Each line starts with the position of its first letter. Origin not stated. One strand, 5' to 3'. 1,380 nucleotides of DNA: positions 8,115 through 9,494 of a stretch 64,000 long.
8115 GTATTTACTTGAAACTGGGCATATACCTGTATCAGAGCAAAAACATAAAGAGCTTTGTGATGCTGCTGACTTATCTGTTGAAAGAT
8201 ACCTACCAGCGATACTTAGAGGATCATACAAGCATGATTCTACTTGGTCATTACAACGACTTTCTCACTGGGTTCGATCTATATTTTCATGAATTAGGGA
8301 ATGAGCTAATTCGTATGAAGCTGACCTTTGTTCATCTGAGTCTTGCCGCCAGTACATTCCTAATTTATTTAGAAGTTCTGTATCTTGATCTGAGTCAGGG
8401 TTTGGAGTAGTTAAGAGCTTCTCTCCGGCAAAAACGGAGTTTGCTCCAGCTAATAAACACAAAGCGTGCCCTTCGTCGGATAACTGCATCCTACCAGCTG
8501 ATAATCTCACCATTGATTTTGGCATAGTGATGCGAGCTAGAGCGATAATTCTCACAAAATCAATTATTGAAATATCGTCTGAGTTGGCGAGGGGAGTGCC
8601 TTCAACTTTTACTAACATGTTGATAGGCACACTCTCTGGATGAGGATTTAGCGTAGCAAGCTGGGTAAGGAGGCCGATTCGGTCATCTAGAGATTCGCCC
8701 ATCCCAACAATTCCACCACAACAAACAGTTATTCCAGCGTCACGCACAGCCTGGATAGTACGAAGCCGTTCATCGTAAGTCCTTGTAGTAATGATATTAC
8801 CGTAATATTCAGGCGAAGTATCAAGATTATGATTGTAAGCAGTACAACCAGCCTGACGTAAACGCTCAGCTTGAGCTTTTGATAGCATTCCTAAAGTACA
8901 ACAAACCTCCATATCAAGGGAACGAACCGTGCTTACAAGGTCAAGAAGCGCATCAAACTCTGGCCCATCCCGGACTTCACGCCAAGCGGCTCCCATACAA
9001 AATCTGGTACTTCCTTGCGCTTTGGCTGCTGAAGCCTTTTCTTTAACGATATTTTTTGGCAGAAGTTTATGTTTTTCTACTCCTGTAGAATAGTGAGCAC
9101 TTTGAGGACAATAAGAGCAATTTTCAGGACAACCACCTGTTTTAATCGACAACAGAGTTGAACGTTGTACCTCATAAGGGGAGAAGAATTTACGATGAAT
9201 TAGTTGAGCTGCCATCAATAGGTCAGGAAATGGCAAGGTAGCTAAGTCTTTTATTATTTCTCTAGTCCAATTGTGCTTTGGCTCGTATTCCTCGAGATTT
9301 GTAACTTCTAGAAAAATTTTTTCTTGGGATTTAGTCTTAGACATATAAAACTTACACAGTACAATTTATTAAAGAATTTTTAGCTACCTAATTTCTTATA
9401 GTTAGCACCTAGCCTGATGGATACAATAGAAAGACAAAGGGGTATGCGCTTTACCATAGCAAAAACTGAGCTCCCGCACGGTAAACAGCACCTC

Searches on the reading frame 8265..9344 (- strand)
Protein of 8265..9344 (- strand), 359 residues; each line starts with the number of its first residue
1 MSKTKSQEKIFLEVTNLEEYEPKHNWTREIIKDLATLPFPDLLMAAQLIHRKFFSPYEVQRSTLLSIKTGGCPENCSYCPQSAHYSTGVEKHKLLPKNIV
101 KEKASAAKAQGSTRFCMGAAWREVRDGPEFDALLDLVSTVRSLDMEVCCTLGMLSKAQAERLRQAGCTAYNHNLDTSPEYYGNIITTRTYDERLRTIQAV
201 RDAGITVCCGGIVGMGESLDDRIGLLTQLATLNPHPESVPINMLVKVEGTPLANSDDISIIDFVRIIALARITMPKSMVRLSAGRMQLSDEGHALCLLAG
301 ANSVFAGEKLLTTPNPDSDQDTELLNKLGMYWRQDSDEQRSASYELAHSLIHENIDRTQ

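Call 59: search_protein_families(library=pfam, proteins=[window:8265-9344:-], max_evalue=0.00001)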
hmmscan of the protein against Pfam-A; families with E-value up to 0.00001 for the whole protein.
window:8265-9344:- (359 aa): 2 families
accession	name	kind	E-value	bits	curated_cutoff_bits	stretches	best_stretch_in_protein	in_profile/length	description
PF06968.18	BATS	-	7.9e-27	93.7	22.2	1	240-330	1-87/88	Biotin and Thiamin Synthesis associated domain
PF04055.27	Radical_SAM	-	4.7e-22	79.4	29.5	1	67-225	2-162/166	Radical SAM superfamily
